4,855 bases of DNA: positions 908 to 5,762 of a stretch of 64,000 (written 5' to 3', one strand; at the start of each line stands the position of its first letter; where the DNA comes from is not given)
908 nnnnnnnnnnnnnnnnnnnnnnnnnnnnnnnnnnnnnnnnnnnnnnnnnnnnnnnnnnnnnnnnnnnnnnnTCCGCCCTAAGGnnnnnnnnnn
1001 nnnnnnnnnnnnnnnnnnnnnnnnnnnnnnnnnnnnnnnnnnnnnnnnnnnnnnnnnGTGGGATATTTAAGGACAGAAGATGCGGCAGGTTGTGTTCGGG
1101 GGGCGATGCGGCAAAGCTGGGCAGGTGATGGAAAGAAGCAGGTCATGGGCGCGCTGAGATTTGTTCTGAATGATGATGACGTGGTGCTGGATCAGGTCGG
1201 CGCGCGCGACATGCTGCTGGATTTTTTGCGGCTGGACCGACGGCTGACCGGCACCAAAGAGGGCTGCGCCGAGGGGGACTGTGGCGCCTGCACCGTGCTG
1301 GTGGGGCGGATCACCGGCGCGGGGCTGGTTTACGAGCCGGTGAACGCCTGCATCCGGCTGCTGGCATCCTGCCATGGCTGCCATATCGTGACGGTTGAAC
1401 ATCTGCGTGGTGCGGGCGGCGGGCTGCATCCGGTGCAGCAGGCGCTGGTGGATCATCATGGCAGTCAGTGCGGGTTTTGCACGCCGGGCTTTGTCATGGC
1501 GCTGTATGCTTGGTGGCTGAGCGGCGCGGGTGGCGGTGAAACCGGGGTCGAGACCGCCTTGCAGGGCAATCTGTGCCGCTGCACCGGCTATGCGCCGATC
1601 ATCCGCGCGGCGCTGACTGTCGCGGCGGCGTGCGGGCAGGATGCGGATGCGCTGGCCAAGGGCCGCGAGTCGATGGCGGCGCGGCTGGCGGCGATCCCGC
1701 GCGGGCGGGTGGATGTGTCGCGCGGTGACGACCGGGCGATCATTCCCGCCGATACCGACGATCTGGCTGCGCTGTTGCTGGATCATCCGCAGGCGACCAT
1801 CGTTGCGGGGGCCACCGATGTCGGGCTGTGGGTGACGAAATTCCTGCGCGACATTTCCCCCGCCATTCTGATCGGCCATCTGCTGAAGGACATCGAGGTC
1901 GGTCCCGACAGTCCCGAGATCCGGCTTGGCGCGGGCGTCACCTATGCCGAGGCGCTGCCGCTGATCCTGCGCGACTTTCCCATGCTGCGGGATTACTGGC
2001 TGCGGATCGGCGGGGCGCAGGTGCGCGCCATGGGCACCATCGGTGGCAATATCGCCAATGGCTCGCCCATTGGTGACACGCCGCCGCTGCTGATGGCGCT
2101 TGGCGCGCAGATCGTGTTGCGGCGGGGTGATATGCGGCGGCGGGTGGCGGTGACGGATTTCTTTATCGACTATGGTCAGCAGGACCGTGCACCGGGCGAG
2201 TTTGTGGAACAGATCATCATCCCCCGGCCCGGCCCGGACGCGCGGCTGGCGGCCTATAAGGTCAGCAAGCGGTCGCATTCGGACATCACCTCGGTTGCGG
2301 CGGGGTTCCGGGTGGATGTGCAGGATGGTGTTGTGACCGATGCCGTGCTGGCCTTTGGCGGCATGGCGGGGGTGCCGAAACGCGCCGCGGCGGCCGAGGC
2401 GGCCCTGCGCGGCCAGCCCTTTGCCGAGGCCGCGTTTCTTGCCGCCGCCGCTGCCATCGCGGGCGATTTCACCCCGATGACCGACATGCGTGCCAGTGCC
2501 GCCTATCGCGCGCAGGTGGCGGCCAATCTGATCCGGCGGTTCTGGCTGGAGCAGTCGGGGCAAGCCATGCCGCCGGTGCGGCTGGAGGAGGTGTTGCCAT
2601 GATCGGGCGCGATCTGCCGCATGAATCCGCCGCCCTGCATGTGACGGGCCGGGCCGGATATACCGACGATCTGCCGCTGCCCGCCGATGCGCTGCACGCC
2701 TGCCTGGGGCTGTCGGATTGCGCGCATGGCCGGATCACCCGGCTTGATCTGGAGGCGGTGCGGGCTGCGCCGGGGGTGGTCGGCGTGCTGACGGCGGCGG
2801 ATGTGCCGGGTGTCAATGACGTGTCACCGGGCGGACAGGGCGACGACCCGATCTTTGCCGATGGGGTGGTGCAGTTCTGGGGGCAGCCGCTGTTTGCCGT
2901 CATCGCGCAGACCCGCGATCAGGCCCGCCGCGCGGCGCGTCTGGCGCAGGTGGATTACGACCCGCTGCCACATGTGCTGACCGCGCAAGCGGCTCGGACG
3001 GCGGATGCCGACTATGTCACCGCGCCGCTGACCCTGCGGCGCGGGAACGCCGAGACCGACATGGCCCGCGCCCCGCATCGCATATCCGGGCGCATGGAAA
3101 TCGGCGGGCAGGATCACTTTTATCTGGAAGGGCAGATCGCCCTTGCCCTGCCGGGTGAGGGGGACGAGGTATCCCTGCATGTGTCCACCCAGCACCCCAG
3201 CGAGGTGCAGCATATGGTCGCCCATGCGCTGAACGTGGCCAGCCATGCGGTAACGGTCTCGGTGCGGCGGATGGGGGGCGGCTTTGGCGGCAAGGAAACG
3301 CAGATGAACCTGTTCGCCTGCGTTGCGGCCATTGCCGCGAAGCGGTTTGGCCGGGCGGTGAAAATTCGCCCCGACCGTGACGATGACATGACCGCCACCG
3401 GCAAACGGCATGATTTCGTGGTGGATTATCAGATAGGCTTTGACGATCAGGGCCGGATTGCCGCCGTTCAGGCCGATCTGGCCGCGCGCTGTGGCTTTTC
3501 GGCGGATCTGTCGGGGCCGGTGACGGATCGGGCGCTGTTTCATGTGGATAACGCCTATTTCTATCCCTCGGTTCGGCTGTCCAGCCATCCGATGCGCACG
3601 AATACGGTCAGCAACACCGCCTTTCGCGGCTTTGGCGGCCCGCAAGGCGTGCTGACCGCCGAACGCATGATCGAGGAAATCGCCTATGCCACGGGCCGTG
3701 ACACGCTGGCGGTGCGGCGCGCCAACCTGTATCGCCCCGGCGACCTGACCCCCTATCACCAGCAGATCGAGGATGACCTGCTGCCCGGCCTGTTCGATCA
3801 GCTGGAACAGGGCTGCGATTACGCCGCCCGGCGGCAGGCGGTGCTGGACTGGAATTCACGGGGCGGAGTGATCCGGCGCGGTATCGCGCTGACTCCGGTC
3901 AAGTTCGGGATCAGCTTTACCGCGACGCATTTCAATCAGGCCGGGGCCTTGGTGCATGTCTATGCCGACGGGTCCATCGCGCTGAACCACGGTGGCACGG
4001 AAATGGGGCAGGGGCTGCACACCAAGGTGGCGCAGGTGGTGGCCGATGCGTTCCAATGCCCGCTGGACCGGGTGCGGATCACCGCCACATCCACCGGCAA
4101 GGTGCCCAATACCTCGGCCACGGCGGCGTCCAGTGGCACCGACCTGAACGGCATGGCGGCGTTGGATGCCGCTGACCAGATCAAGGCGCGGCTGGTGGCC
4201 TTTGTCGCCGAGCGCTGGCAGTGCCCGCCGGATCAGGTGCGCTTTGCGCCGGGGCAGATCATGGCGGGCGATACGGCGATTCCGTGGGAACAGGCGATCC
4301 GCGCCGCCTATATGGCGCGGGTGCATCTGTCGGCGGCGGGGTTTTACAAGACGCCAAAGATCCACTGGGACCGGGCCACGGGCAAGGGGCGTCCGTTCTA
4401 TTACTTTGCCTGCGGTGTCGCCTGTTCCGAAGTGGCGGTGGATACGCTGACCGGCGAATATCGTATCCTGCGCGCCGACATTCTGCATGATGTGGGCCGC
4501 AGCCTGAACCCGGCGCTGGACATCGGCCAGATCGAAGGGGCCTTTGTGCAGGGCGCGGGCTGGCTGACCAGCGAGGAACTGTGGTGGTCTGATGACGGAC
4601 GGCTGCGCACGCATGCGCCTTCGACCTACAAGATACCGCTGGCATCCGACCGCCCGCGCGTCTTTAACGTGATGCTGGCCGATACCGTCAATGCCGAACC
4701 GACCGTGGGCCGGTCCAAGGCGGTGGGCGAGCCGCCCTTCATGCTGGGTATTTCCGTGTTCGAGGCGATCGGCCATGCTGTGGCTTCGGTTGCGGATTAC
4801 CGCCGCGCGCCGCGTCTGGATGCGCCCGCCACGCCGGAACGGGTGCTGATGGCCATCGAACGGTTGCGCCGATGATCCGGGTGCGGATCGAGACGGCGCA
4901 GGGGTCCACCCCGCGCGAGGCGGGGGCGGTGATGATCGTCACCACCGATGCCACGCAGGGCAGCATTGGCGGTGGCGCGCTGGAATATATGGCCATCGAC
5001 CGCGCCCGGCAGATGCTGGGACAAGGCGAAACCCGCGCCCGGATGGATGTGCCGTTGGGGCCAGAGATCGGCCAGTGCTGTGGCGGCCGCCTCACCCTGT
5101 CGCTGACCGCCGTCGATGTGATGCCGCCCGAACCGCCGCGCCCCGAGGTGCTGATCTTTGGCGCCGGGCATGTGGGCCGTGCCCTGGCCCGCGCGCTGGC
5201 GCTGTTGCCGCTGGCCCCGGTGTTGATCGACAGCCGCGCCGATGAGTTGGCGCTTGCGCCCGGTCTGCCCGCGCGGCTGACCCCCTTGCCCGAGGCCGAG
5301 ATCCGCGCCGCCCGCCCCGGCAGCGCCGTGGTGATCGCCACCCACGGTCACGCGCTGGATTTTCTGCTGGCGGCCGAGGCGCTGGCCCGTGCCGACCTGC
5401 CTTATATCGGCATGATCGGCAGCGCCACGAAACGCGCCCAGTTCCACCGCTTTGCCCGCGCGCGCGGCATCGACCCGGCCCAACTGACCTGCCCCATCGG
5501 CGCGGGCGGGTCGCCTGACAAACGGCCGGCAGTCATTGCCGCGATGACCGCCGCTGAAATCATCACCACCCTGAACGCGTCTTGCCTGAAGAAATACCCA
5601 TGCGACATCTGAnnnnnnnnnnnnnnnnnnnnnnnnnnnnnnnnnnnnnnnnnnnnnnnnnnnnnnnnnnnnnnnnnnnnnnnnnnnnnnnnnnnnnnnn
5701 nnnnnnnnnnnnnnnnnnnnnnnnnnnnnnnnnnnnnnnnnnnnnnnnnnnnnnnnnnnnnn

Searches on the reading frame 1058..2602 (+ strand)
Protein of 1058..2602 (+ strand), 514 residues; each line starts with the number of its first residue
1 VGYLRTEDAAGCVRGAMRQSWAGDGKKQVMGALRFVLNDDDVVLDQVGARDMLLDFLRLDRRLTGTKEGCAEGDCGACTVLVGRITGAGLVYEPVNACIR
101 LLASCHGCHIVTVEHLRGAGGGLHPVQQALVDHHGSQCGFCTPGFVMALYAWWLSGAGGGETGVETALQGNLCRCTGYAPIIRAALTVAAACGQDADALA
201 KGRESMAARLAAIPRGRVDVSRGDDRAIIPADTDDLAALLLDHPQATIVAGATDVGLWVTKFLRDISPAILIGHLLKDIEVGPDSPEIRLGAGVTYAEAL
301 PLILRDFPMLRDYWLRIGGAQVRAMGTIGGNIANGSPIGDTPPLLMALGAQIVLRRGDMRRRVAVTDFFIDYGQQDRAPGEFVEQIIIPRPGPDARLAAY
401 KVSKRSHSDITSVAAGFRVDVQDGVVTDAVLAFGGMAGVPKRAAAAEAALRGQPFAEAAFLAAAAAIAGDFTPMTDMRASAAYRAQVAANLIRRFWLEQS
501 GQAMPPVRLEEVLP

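Call 10: search_protein_families(library=pfam, proteins=[window:1058-2602:+], max_evalue=0.001)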
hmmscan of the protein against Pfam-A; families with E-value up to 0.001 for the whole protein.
window:1058-2602:+ (514 aa): 3 families
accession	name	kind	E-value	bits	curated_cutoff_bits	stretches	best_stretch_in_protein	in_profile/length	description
PF00941.27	FAD_binding_5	-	6.5e-43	146.9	27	1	228-391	6-170/170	FAD binding domain in molybdopterin dehydrogenase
PF03450.22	CO_deh_flav_C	-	1.2e-30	106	25.5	1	398-498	1-101/102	CO dehydrogenase flavoprotein C-terminal domain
PF01799.25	Fer2_2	-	3.5e-26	91.6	30.3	1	112-185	1-74/75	[2Fe-2S] binding domain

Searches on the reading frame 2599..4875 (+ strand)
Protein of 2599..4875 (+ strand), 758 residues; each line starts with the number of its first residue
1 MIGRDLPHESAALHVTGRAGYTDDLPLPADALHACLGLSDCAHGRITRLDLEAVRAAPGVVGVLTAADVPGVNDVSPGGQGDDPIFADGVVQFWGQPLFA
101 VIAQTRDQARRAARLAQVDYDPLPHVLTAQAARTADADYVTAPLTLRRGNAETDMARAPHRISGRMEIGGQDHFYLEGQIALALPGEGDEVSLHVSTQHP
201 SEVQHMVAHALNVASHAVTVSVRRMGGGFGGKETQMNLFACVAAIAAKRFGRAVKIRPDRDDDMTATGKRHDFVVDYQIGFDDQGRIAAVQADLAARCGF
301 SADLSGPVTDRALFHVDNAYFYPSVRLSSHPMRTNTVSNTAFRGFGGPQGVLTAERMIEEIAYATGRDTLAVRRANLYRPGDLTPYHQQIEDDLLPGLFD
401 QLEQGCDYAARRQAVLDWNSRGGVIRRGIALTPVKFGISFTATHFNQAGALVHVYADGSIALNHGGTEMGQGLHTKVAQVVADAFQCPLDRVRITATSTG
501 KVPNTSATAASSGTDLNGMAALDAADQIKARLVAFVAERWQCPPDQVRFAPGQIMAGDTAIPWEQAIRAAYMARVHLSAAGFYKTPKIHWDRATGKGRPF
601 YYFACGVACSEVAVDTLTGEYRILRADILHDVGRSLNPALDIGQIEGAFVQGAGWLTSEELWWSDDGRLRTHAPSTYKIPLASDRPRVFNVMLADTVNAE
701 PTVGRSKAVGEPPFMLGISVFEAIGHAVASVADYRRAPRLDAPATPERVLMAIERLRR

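Call 10: search_protein_families(library=pfam, proteins=[window:2599-4875:+], max_evalue=0.001)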
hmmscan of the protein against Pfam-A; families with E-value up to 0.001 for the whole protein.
window:2599-4875:+ (758 aa): 3 families
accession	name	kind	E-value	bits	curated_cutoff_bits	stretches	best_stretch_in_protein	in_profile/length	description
PF20256.3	MoCoBD_2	-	6.7e-101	337.9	27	1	402-686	2-283/283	Molybdopterin cofactor-binding domain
PF02738.23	MoCoBD_1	-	2.2e-80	269.7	27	1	145-377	12-244/244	Molybdopterin cofactor-binding domain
PF01315.27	Ald_Xan_dh_C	-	7.3e-28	97.5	31.3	1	16-124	1-110/110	Aldehyde oxidase and xanthine dehydrogenase, a/b hammerhead domain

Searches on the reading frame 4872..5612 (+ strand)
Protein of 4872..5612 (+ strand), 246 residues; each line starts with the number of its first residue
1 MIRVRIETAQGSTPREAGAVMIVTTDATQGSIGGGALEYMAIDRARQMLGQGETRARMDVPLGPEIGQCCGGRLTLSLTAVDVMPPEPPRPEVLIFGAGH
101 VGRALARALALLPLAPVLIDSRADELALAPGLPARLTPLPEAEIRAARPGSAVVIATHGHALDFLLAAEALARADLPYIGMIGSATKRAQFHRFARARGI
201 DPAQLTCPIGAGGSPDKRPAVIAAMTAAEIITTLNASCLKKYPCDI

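Call 10: search_protein_families(library=pfam, proteins=[window:4872-5612:+], max_evalue=0.001)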
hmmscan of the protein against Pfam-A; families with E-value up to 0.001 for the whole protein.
window:4872-5612:+ (246 aa): 2 families
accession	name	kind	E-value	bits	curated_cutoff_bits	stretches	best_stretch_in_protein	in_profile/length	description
PF13478.12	XdhC_C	-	5.8e-26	91.9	29.7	1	93-230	1-125/125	XdhC Rossmann domain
PF02625.21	XdhC_CoxI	-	1.2e-15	57.6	24.3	1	8-55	15-63/68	XdhC and CoxI family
